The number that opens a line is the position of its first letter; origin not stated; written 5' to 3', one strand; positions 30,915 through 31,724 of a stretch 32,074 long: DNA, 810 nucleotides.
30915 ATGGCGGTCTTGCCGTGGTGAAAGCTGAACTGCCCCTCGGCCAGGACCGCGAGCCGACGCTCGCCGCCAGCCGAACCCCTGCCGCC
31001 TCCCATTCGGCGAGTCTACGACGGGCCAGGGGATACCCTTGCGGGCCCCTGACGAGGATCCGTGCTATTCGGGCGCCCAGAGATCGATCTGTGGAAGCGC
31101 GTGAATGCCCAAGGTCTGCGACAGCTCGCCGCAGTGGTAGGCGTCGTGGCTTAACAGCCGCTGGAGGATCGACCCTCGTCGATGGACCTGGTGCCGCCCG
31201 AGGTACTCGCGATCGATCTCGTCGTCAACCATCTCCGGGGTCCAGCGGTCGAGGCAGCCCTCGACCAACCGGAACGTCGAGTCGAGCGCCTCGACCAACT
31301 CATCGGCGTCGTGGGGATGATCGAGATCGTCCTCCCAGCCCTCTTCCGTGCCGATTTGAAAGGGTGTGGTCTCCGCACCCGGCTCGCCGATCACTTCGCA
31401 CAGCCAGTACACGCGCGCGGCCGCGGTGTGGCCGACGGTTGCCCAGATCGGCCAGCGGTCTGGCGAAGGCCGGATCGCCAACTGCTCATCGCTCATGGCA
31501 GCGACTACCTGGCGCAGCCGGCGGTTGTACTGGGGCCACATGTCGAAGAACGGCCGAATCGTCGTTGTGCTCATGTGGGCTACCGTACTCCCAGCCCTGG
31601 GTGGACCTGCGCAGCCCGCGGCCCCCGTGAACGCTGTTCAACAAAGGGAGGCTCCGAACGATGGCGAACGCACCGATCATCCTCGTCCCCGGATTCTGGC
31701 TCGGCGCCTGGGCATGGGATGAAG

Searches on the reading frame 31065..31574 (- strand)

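Call 21: search_protein_families(library=pfam, proteins=[window:31065-31574:-], max_evalue=0.001)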
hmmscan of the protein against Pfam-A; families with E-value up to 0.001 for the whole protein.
window:31065-31574:- (169 aa): 3 families
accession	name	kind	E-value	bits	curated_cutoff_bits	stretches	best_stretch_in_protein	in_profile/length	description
PF12867.12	DinB_2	-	1.4e-17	64.8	24.8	1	18-150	7-127/128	DinB superfamily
PF05163.17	DinB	-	3.8e-08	33.9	23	1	1-152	1-139/165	DinB family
PF04978.18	MST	-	8.8e-05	23.4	27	1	16-150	9-139/149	Mycothiol-S-transferase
